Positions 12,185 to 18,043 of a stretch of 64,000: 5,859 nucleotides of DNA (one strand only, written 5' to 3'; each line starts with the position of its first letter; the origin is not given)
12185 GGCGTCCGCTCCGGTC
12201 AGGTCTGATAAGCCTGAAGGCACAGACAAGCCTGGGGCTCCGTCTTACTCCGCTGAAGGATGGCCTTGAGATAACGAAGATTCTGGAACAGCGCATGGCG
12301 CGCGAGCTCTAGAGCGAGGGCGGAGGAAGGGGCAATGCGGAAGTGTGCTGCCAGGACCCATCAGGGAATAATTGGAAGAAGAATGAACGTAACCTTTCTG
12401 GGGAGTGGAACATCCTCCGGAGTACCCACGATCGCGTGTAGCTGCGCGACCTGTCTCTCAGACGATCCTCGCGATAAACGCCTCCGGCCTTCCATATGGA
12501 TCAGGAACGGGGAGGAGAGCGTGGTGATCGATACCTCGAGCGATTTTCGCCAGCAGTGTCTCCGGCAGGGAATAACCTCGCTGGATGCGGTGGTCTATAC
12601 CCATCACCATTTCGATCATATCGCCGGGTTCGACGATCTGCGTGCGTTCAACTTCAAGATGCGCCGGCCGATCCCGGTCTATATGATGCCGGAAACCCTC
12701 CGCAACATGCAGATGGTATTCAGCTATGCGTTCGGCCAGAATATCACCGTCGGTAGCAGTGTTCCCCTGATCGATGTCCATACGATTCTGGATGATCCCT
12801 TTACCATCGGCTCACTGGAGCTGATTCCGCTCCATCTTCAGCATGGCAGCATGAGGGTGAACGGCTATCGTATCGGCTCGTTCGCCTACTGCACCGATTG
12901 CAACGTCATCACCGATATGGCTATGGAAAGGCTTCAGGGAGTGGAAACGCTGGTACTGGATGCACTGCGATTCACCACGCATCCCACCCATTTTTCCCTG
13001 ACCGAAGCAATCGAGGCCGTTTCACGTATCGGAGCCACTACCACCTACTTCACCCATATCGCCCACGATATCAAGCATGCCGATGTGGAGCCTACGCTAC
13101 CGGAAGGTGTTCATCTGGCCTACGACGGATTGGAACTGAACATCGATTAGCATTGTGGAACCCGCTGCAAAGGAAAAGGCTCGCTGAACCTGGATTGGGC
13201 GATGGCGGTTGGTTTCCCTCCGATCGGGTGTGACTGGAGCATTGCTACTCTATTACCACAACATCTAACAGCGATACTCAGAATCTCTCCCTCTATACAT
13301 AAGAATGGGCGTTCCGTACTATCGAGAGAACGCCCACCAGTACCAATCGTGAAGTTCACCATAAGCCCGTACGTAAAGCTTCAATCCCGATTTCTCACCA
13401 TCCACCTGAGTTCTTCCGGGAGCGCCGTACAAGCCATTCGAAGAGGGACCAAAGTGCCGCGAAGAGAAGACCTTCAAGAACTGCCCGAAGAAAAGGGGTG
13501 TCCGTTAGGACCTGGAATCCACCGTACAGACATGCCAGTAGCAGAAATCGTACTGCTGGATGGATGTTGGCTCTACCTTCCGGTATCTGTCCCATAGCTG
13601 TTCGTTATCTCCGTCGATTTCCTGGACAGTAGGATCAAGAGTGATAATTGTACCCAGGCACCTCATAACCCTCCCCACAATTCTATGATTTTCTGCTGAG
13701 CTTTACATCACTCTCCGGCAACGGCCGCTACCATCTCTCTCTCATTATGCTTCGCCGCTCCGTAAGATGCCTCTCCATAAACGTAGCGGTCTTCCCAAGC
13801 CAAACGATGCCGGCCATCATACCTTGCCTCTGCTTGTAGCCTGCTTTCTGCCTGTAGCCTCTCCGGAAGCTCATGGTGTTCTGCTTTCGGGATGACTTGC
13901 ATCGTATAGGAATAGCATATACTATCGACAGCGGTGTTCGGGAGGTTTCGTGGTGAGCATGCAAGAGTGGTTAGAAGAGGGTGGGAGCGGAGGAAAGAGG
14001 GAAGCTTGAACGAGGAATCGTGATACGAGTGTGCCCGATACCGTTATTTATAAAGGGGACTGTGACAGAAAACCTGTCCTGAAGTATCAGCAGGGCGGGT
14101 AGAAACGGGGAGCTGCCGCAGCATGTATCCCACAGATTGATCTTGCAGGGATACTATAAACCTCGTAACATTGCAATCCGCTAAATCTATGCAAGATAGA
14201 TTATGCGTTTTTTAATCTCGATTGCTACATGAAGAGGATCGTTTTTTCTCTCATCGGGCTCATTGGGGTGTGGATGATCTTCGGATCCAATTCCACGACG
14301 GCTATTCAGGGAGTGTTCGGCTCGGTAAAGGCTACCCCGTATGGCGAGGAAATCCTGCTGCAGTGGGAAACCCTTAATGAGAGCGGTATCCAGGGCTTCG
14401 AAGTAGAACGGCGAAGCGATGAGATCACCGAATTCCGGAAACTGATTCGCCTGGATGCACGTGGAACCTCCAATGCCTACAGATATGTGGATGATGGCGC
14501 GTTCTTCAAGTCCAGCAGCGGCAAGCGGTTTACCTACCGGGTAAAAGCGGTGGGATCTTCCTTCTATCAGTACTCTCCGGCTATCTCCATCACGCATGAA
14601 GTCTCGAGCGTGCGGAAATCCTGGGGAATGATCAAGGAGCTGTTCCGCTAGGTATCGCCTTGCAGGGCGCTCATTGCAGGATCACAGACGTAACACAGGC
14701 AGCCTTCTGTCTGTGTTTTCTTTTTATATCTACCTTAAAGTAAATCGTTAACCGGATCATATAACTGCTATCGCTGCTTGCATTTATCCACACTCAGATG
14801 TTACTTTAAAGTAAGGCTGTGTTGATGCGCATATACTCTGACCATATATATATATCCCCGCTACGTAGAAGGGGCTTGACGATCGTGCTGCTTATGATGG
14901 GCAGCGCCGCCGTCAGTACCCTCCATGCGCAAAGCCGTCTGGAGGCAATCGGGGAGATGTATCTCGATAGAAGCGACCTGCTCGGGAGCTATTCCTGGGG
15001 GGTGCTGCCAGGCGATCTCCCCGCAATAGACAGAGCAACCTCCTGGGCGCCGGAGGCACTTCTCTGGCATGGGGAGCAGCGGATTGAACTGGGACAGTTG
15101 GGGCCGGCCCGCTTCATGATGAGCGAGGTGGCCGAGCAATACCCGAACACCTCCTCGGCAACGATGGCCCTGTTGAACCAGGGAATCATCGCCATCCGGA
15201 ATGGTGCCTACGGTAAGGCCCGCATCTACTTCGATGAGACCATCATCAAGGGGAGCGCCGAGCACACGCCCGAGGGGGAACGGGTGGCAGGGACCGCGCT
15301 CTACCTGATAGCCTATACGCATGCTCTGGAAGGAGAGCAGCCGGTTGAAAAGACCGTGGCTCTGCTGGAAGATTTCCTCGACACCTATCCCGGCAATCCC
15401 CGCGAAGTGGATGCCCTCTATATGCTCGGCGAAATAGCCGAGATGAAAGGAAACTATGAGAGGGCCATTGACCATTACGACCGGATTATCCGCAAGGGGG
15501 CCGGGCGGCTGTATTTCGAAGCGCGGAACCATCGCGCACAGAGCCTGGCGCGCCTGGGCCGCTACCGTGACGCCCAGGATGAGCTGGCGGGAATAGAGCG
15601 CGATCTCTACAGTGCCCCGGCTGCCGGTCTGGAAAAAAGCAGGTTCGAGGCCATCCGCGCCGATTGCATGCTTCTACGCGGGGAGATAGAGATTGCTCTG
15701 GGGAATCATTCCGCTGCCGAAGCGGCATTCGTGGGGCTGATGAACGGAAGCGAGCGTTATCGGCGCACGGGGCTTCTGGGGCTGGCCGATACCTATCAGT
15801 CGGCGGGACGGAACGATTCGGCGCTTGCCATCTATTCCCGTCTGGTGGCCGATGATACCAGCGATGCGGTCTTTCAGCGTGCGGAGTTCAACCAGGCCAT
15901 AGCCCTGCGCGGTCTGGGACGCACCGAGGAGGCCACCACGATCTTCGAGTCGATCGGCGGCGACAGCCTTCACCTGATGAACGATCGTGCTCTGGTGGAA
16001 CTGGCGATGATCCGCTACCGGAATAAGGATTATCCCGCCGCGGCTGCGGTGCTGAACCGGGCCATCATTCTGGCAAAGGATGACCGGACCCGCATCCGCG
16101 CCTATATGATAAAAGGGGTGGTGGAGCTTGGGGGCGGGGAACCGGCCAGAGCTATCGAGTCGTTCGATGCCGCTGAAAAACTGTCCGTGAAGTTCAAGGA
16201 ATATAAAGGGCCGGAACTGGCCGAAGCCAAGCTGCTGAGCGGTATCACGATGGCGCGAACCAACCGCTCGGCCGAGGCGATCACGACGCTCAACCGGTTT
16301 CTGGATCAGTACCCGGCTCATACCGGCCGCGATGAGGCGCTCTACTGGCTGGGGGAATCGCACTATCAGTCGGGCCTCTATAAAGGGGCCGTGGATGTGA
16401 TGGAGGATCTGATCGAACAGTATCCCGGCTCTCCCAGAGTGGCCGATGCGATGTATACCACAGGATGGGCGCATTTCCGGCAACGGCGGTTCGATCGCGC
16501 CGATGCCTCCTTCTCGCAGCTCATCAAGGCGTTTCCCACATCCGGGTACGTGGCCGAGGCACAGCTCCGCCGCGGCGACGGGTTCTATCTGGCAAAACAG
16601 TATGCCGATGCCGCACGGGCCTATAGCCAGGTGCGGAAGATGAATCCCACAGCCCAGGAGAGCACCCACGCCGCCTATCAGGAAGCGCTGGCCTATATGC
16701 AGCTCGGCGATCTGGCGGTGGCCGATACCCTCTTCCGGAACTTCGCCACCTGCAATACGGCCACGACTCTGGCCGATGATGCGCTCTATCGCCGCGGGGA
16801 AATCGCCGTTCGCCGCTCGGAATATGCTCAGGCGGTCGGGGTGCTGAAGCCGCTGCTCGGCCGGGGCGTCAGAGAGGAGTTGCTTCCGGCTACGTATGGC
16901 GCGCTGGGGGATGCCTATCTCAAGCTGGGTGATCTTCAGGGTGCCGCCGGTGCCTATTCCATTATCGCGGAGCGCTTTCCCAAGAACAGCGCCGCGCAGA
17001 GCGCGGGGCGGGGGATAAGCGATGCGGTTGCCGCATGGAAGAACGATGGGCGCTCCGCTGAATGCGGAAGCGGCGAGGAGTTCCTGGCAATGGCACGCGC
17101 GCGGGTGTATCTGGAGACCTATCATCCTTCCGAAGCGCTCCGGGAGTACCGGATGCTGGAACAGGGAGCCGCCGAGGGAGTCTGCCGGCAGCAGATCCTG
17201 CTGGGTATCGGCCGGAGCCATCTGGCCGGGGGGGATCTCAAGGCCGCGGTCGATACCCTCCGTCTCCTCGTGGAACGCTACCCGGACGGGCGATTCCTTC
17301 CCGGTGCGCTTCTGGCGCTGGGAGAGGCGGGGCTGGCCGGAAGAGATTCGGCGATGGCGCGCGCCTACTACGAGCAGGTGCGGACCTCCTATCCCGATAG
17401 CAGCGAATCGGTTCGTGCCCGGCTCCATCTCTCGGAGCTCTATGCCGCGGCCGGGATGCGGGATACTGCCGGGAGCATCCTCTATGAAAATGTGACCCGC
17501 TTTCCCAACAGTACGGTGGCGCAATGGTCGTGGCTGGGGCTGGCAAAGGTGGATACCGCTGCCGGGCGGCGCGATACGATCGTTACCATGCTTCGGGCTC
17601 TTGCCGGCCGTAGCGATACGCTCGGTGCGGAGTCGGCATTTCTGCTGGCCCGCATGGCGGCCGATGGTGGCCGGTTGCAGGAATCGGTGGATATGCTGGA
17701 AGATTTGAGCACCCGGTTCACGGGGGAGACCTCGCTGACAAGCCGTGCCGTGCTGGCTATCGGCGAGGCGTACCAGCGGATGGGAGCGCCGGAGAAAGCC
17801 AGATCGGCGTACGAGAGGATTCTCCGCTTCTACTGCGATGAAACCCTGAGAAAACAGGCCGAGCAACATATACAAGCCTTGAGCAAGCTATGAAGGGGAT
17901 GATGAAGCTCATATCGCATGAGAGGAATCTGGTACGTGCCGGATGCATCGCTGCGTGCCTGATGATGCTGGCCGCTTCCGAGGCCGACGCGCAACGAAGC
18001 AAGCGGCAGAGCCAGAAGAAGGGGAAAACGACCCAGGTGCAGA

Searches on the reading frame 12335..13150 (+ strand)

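Call 10: search_protein_families(library=pfam, proteins=[window:12335-13150:+], max_evalue=0.001)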
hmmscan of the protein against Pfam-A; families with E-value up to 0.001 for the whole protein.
window:12335-13150:+ (271 aa): 2 families
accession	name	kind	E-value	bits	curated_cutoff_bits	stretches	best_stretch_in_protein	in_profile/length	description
PF12706.13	Lactamase_B_2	-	4.3e-36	124.8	27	1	63-242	3-200/200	Beta-lactamase superfamily domain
PF00753.33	Lactamase_B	-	9.3e-13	49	22.7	1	53-228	8-183/196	Metallo-beta-lactamase superfamily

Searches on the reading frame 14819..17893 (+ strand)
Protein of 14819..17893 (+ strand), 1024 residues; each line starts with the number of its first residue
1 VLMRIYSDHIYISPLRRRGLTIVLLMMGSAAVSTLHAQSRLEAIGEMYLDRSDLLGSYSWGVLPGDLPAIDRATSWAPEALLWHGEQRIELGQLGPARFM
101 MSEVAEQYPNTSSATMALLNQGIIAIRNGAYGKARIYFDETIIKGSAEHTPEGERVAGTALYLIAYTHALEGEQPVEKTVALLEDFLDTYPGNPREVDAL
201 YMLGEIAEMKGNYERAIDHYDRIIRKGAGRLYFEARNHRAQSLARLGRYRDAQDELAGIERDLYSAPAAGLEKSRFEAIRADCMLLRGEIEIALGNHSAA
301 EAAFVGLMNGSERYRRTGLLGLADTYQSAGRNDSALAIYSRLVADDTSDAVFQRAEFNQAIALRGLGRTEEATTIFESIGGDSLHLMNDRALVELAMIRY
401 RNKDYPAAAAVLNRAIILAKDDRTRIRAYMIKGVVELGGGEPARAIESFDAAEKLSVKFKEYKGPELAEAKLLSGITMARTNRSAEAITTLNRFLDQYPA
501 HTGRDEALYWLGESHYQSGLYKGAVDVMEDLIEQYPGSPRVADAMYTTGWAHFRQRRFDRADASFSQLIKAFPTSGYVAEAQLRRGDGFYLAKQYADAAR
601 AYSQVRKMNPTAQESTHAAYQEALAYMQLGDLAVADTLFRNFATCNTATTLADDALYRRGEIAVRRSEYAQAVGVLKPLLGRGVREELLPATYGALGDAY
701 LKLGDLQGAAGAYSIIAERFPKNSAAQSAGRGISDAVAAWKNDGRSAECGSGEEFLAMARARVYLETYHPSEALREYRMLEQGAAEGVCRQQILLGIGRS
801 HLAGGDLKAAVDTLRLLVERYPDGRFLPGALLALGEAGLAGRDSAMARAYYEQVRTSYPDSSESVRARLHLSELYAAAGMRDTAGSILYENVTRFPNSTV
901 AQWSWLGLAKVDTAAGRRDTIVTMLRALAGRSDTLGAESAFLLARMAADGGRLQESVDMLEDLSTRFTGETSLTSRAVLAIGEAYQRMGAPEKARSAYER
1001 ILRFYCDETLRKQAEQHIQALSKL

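Call 7: search_protein_families(library=pfam, proteins=[window:14819-17893:+], max_evalue=0.001)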
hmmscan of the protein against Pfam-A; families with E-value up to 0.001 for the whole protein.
window:14819-17893:+ (1024 aa): 20 families
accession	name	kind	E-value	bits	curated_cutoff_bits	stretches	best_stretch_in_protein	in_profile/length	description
PF13174.12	TPR_6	-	7.6e-64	208.5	26.3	3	506-538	1-33/33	Tetratricopeptide repeat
PF13432.12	TPR_16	-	3.6e-50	168.4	32.7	3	181-229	18-63/65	Tetratricopeptide repeat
PF07719.23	TPR_2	-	4.6e-43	142.2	27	1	198-225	2-29/34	Tetratricopeptide repeat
PF13428.12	TPR_14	-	4.1e-36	120.2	23.5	0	506-542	2-38/44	Tetratricopeptide repeat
PF14559.12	TPR_19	-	2.9e-28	98.4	25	1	485-545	8-65/68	Tetratricopeptide repeat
PF13424.12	TPR_12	-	8.7e-25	87.2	30.1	2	942-1005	8-75/77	Tetratricopeptide repeat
PF13525.12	YfiO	-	4e-22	79.4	25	3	506-585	6-85/203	Outer membrane lipoprotein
PF00515.34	TPR_1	-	4.1e-22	77.5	27.8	1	198-224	2-28/34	Tetratricopeptide repeat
PF13181.12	TPR_8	-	7.2e-22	76.1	25.7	0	198-224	2-28/34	Tetratricopeptide repeat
PF12895.13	ANAPC3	-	4.3e-12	46.6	27.2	0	485-556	6-70/82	Anaphase-promoting complex, cyclosome, subunit 3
PF25063.1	ARM_TT21_C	-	3.6e-09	37.2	35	0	808-908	38-137/209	Tetratricopeptide repeat protein 21 C-terminal ARM domain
PF13176.12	TPR_7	-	7.5e-08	32.3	27.9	0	199-227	1-31/36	Tetratricopeptide repeat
PF09976.15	TPR_21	-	1.6e-07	31.7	25.5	0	548-714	26-170/193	Tetratricopeptide repeat-like domain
PF13512.12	TPR_18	-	7.3e-07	29.9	21.9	0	562-584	122-144/145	Tetratricopeptide repeat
PF10602.15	RPN7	-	7.3e-06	26.2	29.6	0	310-348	30-68/174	26S proteasome subunit RPN7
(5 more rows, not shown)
